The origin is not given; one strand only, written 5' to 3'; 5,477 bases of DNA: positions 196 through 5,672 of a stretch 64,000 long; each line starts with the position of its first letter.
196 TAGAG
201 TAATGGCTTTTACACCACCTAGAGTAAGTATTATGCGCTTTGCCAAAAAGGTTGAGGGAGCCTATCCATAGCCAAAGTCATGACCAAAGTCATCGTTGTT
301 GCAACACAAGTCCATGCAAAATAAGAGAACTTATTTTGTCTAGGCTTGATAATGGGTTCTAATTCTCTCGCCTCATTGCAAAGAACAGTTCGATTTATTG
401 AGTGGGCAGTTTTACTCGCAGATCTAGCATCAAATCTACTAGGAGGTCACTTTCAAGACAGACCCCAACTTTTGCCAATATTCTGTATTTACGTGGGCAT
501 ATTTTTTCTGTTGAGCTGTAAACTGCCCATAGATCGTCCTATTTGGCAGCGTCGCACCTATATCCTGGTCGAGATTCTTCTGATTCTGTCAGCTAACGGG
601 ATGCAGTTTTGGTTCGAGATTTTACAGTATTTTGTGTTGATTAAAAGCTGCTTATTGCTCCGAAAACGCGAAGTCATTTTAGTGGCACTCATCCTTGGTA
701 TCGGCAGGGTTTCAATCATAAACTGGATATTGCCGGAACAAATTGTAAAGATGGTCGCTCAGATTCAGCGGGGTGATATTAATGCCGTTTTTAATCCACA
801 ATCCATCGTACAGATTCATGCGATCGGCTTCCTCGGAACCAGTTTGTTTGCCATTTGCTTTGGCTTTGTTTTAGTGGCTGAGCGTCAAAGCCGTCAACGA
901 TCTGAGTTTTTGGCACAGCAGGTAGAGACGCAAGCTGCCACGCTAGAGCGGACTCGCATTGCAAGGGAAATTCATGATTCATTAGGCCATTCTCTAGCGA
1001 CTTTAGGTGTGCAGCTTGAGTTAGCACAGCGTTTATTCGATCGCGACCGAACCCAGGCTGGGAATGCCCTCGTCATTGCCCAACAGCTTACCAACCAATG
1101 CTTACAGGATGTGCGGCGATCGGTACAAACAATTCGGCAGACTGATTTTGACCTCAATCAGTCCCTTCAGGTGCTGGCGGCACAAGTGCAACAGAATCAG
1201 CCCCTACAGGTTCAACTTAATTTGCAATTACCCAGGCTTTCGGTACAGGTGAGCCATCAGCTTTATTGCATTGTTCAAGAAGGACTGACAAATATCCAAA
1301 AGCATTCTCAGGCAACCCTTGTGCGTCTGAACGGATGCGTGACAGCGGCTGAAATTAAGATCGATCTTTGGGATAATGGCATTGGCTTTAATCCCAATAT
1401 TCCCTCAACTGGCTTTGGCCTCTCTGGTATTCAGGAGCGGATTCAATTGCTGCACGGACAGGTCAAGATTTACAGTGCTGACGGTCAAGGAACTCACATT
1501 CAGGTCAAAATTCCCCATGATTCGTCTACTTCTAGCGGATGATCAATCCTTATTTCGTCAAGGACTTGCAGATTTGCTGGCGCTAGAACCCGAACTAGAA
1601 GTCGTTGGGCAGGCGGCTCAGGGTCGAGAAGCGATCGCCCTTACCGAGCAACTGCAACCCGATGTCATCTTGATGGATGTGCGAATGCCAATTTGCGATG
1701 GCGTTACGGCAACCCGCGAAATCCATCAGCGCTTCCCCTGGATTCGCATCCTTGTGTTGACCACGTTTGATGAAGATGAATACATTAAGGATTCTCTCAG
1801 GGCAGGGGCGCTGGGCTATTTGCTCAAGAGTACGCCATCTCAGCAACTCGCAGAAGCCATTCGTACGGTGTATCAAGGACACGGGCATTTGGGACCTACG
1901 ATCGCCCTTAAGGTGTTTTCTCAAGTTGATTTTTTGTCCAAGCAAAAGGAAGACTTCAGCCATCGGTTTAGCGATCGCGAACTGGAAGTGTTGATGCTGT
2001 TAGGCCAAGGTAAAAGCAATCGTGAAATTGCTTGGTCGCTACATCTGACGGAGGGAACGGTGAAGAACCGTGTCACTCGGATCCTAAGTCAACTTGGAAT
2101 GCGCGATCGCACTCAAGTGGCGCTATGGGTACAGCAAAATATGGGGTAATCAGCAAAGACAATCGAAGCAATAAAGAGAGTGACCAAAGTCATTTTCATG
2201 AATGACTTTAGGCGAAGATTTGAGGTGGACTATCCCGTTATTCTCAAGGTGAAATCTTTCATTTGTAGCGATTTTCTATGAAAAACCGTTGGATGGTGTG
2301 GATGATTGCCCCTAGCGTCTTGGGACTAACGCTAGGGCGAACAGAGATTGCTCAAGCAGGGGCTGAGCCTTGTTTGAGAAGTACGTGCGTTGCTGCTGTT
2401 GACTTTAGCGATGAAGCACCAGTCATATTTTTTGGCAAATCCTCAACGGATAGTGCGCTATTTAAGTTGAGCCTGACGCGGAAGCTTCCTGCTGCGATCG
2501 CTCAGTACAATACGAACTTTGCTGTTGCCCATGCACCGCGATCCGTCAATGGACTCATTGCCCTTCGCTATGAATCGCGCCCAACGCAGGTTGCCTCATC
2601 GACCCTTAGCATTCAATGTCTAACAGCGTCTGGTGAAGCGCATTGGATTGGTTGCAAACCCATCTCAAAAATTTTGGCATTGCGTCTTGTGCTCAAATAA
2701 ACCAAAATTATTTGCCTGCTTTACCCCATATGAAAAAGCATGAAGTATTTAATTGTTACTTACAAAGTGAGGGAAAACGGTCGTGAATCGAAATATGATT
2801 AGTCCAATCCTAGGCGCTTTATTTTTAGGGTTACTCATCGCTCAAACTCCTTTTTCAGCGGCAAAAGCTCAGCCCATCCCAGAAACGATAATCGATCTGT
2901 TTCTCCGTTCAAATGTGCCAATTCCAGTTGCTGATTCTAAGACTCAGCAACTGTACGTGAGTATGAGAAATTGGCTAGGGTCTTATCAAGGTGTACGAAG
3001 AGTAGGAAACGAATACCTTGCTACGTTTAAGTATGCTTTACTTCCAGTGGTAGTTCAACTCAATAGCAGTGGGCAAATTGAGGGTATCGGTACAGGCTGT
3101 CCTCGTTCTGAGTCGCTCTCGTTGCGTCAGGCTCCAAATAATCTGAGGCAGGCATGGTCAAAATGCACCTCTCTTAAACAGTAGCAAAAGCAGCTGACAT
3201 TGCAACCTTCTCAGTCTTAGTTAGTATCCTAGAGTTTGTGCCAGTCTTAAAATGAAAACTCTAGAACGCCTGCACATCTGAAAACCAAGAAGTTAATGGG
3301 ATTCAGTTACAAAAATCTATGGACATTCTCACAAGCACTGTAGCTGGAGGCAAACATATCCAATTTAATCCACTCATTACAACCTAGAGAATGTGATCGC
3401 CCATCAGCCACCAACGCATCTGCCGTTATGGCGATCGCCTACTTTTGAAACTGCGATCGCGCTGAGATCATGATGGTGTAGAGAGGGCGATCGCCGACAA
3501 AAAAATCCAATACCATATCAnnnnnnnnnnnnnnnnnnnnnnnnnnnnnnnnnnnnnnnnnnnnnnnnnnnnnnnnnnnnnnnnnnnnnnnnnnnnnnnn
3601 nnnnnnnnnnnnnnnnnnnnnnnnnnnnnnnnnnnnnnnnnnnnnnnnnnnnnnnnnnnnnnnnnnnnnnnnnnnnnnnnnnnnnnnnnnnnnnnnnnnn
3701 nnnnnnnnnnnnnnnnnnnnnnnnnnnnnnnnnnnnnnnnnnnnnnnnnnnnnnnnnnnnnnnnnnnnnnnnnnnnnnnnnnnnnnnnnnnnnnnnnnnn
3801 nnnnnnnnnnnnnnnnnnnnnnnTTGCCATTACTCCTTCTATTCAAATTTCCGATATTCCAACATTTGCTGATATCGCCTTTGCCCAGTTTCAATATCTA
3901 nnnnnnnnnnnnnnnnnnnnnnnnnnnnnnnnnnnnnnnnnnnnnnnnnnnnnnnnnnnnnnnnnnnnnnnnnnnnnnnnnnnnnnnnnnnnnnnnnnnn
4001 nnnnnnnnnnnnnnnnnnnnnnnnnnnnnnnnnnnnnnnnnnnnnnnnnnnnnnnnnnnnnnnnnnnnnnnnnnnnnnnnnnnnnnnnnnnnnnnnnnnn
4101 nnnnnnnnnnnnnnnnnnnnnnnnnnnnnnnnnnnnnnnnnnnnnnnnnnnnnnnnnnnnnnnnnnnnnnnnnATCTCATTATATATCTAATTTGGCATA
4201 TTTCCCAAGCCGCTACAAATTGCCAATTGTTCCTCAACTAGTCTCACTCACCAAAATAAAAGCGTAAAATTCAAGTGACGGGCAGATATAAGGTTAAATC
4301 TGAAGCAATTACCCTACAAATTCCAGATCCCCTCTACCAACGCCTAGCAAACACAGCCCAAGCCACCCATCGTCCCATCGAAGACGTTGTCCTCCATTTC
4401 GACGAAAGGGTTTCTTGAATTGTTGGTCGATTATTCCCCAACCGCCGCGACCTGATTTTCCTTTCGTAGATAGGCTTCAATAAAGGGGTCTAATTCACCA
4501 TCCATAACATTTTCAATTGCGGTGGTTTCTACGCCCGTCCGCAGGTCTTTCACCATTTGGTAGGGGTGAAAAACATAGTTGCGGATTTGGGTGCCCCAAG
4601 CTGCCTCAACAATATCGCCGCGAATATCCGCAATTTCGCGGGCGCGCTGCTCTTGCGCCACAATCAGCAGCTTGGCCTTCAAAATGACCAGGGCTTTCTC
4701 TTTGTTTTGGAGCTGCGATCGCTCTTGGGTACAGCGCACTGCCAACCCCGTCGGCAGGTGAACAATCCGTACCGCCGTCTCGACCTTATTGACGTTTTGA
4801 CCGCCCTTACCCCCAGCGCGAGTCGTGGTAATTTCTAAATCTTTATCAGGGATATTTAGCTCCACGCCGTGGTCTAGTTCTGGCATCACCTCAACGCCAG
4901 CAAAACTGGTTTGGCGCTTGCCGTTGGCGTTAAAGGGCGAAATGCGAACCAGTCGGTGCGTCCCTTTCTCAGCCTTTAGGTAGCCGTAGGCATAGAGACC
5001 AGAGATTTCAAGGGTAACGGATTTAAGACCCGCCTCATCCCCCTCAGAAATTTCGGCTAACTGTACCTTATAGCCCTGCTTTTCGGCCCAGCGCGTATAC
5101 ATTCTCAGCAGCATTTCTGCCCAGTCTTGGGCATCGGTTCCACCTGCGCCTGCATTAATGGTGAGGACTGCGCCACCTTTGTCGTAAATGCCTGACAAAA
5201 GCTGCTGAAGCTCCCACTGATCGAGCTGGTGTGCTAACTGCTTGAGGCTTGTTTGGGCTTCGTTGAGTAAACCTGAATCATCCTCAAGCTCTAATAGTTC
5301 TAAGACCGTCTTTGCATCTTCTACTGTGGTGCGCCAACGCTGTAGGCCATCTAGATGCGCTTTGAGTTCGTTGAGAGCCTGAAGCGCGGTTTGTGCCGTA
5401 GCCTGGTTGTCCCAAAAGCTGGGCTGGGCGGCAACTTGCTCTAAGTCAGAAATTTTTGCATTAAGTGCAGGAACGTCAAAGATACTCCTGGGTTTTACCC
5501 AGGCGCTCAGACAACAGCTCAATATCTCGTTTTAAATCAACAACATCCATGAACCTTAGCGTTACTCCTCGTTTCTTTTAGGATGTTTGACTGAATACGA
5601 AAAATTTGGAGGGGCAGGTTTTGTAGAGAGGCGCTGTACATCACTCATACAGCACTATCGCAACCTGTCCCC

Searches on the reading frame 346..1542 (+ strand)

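Call 28: search_protein_families(library=pfam, proteins=[window:346-1542:+], max_evalue=0.0001)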
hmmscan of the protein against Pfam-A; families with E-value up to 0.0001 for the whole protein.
window:346-1542:+ (398 aa): 2 families
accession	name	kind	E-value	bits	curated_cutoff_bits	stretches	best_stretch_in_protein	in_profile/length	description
PF07730.19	HisKA_3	-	4.6e-19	69.2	24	1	201-266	1-66/68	Histidine kinase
PF02518.31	HATPase_c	-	3.2e-10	40.9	26.4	1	304-391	4-109/111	Histidine kinase-, DNA gyrase B-, and HSP90-like ATPase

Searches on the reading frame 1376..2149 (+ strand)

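Call 28: search_protein_families(library=pfam, proteins=[window:1376-2149:+], max_evalue=0.0001)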
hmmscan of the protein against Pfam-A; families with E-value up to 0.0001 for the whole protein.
window:1376-2149:+ (257 aa): 3 families
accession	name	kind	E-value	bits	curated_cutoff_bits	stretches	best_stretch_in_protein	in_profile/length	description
PF00072.30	Response_reg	-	7.6e-26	90.9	30.2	1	52-163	2-111/111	Response regulator receiver domain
PF00196.25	GerE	-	1.4e-13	50.6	23.5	1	198-251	3-56/57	Bacterial regulatory proteins, luxR family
PF08281.18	Sigma70_r4_2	-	2.6e-05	24.2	25.7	1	204-240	17-54/54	Sigma-70, region 4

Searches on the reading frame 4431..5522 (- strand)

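Call 28: search_protein_families(library=pfam, proteins=[window:4431-5522:-], max_evalue=0.0001)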
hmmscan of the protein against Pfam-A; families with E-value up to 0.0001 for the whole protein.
window:4431-5522:- (363 aa): 2 families
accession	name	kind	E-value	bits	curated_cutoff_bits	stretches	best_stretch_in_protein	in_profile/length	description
PF03462.23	PCRF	-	7.1e-58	196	24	1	21-210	2-194/194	PCRF domain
PF00472.26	RF-1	-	1.8e-36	125.1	35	1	220-328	3-116/116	RF-1 domain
